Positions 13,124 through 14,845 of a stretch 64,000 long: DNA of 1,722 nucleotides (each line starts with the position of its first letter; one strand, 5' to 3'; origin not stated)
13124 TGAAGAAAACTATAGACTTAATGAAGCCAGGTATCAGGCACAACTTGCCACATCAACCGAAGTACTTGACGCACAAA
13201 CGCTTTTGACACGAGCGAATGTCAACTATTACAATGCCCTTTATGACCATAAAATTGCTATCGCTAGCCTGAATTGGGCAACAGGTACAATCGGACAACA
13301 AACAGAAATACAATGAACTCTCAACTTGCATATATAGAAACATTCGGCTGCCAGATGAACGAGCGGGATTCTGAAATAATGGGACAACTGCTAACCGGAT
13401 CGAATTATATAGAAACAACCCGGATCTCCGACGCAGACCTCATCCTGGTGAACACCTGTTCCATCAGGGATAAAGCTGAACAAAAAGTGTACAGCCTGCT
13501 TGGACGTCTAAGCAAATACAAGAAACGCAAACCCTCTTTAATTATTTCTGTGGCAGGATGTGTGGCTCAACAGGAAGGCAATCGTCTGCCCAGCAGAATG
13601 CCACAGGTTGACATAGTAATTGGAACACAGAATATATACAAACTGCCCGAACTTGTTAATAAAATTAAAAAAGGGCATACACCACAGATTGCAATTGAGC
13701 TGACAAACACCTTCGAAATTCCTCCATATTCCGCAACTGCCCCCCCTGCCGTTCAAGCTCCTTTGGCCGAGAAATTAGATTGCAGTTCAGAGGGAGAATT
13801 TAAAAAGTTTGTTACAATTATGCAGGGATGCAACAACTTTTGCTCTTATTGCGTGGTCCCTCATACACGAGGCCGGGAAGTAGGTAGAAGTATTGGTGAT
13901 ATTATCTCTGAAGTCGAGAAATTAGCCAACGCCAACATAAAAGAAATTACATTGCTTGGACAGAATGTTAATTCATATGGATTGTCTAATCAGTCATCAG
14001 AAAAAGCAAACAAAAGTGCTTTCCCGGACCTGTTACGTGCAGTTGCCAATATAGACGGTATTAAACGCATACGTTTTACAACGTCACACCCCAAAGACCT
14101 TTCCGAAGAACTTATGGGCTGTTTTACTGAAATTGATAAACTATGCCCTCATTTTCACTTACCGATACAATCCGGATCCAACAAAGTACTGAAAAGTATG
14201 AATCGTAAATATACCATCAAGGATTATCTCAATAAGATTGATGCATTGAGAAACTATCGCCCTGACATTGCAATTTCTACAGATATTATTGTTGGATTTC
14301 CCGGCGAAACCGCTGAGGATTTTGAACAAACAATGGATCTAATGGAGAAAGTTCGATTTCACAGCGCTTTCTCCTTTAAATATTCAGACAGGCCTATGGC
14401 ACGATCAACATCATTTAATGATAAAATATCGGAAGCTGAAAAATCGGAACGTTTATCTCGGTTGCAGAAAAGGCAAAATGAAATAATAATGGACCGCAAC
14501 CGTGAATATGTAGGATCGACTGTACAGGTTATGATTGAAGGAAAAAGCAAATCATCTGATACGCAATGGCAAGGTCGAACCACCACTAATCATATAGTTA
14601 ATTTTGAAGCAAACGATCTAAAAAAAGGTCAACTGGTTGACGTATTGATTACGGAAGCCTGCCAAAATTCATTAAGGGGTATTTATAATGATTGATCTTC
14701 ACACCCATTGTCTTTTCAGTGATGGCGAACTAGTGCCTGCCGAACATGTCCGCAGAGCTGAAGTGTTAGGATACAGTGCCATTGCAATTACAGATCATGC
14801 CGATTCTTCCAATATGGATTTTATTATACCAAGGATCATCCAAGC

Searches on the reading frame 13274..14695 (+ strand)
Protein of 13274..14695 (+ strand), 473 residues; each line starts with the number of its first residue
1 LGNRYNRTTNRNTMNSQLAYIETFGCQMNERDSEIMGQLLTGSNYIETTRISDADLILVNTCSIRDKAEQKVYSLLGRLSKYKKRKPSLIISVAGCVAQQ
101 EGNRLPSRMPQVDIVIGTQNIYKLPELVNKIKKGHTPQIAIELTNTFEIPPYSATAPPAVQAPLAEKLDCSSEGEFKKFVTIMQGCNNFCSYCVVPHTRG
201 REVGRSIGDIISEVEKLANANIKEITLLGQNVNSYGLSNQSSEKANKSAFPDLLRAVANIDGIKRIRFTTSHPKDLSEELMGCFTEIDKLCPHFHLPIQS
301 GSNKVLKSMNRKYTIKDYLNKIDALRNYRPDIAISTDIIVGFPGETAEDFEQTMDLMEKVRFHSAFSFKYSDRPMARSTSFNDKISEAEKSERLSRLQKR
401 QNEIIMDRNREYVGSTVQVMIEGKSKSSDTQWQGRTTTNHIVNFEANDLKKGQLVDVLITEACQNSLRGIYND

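Call 45: search_protein_families(library=ncbifam, proteins=[window:13274-14695:+], max_evalue=1e-10)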
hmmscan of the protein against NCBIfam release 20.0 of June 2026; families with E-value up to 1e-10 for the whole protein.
window:13274-14695:+ (473 aa): 9 families
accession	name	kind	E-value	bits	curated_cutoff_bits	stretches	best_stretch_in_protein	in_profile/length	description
TIGR01574.1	miaB-methiolase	equivalog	6.9e-157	522.9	355.3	1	20-469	3-434/437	tRNA (N6-isopentenyl adenosine(37)-C2)-methylthiotransferase MiaB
TIGR00089.1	TIGR00089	subfamily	2.4e-147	491.2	251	1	20-469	3-429/429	MiaB/RimO family radical SAM methylthiotransferase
NF010916.0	PRK14336.1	equivalog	2e-104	349.7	606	2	178-469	126-410/418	tRNA (N6-isopentenyl adenosine(37)-C2)-methylthiotransferase MiaB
TIGR01579.1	MiaB-like-C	equivalog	2e-96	323.8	357.05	1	21-457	1-414/416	tRNA (N(6)-L-threonylcarbamoyladenosine(37)-C(2))-methylthiotransferase MtaB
TIGR01125.1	TIGR01125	equivalog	4.2e-79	266.6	356.95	1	21-461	4-424/432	30S ribosomal protein S12 methylthiotransferase RimO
TIGR01578.1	MiaB-like-B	hypoth_equivalog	4.6e-74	249.7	314.7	1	20-467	3-416/421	tRNA (N(6)-L-threonylcarbamoyladenosine(37)-C(2))-methylthiotransferase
TIGR04013.1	B12_SAM_MJ_1487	hypoth_equivalog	8.3e-27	94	251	1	47-361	34-334/382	TIGR04013 family B12-binding domain/radical SAM domain-containing protein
TIGR04014.1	B12_SAM_MJ_0865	equivalog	3.2e-26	92.1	360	1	91-395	71-368/434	methyl-coenzyme M reductase glutamine C-methyltransferase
TIGR04479.1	bcpD_PhpK_rSAM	subfamily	9.5e-16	57.2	600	1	183-360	247-409/504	PhpK family radical SAM P-methyltransferase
